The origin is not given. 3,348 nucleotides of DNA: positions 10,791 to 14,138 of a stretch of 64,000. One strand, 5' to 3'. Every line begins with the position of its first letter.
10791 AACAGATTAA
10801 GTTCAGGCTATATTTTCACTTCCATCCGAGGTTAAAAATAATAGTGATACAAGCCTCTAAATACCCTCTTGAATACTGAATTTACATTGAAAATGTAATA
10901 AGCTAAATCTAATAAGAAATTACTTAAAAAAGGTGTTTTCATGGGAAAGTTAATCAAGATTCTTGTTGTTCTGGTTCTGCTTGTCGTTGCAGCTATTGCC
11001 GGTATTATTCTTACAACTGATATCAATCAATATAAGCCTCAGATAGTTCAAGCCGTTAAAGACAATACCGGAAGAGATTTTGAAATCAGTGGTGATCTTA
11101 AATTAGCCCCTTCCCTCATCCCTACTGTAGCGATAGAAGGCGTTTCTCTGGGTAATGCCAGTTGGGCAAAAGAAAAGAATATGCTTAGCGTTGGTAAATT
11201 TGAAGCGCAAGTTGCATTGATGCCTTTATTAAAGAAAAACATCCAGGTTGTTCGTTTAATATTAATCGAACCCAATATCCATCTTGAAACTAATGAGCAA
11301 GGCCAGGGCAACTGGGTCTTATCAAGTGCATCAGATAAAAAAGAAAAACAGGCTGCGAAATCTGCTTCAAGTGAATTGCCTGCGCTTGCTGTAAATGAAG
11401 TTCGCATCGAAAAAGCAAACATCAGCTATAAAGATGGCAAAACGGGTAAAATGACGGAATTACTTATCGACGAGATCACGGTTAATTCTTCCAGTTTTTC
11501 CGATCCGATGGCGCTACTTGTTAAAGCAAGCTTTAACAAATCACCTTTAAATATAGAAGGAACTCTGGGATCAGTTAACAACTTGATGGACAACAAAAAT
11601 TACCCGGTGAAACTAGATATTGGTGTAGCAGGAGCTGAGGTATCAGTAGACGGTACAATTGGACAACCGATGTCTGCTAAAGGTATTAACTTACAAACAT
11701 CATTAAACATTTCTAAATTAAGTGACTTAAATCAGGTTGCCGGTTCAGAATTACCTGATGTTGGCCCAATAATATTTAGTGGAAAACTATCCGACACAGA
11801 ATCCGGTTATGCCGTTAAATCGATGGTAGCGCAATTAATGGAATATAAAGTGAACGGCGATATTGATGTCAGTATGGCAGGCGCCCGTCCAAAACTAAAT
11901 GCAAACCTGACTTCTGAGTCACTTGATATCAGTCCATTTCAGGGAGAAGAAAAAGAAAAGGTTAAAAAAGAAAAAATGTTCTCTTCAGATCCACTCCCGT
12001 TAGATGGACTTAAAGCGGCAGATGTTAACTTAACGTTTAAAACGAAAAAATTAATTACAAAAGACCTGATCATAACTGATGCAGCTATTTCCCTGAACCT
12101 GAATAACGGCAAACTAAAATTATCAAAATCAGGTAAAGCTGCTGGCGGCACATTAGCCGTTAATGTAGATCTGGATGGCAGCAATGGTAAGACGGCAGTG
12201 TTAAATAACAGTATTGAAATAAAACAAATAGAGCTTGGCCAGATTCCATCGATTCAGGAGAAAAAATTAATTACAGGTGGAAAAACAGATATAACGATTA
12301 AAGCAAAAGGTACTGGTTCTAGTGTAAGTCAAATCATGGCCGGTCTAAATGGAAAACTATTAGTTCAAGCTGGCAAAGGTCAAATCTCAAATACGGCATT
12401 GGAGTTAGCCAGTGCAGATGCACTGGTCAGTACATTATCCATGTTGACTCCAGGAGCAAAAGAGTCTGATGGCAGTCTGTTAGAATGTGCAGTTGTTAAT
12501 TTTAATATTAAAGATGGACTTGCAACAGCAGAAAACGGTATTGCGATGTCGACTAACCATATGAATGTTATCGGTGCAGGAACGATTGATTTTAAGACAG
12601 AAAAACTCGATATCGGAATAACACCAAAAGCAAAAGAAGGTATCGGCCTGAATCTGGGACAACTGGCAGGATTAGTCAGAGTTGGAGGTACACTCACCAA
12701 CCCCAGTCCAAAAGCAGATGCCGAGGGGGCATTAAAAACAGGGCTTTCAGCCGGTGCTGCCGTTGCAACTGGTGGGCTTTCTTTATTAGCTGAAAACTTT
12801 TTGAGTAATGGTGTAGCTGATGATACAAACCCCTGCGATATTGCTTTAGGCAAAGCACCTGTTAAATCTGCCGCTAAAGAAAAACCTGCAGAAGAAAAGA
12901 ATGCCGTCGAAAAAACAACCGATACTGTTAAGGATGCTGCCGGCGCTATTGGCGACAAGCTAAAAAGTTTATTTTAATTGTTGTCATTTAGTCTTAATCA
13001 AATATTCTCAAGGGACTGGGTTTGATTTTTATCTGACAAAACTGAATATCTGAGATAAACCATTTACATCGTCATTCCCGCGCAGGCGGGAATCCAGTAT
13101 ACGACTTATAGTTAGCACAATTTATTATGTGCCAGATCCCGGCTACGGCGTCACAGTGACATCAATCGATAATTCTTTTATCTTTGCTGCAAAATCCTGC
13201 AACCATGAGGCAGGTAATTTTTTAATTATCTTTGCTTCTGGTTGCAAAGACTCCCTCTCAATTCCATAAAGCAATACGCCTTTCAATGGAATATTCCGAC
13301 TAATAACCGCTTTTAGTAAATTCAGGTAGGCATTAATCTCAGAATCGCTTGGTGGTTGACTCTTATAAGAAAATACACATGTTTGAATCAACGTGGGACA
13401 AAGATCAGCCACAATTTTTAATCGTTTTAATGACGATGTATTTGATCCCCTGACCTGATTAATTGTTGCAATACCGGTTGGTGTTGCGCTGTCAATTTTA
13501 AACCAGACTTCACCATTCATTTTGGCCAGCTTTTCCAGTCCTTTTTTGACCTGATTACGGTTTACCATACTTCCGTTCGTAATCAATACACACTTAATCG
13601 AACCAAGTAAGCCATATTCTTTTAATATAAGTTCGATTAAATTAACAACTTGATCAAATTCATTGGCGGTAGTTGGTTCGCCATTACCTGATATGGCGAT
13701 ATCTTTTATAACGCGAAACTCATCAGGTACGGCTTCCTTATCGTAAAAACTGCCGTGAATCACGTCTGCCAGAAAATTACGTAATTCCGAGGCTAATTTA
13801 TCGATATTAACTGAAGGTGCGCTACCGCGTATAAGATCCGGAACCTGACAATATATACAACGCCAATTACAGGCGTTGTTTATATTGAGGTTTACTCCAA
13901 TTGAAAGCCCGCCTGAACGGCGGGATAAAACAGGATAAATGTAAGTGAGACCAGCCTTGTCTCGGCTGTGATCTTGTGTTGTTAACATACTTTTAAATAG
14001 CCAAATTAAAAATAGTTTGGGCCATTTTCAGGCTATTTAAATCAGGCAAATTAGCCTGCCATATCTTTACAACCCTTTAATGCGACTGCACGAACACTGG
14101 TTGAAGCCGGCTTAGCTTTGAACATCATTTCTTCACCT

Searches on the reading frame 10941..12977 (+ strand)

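Call 43: search_protein_families(library=pfam, proteins=[window:10941-12977:+], max_evalue=0.00001)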
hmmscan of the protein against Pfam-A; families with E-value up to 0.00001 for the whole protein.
window:10941-12977:+ (678 aa): 3 families
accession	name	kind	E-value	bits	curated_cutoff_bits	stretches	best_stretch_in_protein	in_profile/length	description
PF05170.20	AsmA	-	4.9e-45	154.9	29.8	2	4-208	8-207/607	AsmA family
PF13116.12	YhdP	-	1.8e-17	63.1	46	1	4-187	7-177/1224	YhdP protein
PF05359.17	DUF748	-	7.4e-14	51.2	50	1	7-304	17-319/1037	Domain of Unknown Function (DUF748)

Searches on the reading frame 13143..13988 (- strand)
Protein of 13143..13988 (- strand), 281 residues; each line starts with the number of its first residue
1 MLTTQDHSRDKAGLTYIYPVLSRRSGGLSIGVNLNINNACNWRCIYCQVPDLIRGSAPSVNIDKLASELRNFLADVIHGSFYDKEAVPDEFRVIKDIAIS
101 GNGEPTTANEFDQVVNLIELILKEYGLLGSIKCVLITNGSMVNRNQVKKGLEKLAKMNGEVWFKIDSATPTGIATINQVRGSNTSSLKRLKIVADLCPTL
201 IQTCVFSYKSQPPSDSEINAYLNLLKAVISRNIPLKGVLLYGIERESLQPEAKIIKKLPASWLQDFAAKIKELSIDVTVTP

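Call 43: search_protein_families(library=pfam, proteins=[window:13143-13988:-], max_evalue=0.00001)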
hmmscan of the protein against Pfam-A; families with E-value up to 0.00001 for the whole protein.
window:13143-13988:- (281 aa): 1 family
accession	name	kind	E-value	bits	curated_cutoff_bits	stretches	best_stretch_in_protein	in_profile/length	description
PF04055.27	Radical_SAM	-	1.3e-09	38.9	29.5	1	35-198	2-142/166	Radical SAM superfamily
